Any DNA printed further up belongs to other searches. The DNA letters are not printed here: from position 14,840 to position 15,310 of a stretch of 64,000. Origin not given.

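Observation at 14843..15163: Unannotated 57-aa ribbon-helix-helix-like regulator with operator-like direct repeats, divergent from the sheath promoter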

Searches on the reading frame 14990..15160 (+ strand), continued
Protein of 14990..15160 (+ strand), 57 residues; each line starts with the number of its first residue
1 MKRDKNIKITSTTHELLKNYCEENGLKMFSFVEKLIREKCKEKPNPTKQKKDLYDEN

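Call 44: find_encoding_contigs(protein=P0092, flank=6000, max_places=2)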
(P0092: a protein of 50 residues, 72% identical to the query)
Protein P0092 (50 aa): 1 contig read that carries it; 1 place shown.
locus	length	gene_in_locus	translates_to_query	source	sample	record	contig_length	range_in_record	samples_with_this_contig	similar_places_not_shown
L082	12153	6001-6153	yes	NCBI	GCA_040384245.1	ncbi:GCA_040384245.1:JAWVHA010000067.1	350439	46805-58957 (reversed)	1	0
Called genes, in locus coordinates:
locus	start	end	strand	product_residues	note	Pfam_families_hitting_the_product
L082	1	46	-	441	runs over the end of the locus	-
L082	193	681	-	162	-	-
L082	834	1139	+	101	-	-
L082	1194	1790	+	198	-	PF00188:CAP (weak)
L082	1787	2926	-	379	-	-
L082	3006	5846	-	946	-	PF04984:Phage_sheath_1 (weak)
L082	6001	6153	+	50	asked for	PF10723:RepB-RCR_reg (weak)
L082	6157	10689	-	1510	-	PF24146:K1-lyase_C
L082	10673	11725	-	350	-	-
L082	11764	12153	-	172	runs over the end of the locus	-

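Call 50: find_related_loci(query=A2, collection=viral_contigs, flank=4500)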
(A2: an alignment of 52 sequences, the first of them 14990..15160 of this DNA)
Query A2 (57 aa) in viral_contigs; peptide patterns used: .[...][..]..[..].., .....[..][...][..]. (x = any residue, [..] = any of these).
599 stretches matched a pattern (row limit reached: there are more); 488 encode a relative of the query (tblastn E <= 1e-3); the best 80 are kept; 80 distinct loci.
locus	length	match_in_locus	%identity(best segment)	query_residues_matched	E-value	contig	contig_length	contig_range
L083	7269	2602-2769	86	1-56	5e-28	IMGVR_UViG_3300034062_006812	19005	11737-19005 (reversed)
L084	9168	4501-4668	86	1-56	5e-28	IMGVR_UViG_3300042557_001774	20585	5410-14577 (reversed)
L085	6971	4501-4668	86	1-56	5e-28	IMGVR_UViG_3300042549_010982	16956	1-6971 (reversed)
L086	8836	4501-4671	79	1-57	2e-24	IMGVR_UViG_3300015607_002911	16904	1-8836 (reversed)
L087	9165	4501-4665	77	1-57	8e-23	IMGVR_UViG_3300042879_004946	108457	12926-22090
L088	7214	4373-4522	75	1-57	2e-21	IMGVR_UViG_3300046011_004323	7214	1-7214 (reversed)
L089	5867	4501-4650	75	1-57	2e-21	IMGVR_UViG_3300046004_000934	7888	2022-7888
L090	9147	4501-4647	75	1-56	2e-21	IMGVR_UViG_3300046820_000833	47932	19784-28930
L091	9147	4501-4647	73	1-56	4e-21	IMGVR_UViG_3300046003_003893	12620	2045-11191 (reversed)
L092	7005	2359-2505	73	1-56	6e-21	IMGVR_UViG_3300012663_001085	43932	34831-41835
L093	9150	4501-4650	70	1-57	1e-20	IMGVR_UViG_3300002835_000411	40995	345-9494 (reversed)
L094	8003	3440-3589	70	1-57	1e-20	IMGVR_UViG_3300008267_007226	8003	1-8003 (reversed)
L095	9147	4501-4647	71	1-56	2e-20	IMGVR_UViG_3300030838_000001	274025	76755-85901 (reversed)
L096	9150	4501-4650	72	1-57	2e-20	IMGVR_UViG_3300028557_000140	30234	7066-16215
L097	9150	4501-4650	72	1-57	2e-20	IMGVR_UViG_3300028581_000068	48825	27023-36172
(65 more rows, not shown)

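Call 56: find_related_loci(query=A2, collection=genome_contigs, flank=4000)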
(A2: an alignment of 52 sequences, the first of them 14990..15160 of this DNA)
Query A2 (57 aa) in genome_contigs; peptide patterns used: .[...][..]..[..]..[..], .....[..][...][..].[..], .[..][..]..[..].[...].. (x = any residue, [..] = any of these).
600 stretches matched a pattern (row limit reached: there are more); 2 encode a relative of the query (tblastn E <= 1e-3); 2 distinct loci.
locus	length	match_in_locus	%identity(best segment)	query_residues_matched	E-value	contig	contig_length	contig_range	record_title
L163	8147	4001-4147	46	1-56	3e-12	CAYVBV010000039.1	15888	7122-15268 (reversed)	MAG TPA_asm: uncultured Polynucleobacter sp. isolate SRP069133_co1_329 genome assembly, contig: NODE_3580_length_15888_c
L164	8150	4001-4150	36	5-52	3e-8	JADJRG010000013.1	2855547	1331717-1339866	MAG: Nannocystis sp. isolate Fred_18-Q3-R57-64_MAXAC.384 tig00350862-10-28537670, whole genome shotgun sequence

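Call 74: search_protein_families(library=ncbifam, proteins=[window:14990-15160:+], max_evalue=1)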
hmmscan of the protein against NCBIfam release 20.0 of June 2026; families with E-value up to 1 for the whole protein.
seq(57 aa): 1 family
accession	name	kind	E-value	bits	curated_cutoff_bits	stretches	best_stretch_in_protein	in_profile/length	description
NF010256.0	PRK13702.1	subfamily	0.00088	19.3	87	1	6-43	45-82/85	replication regulatory protein RepA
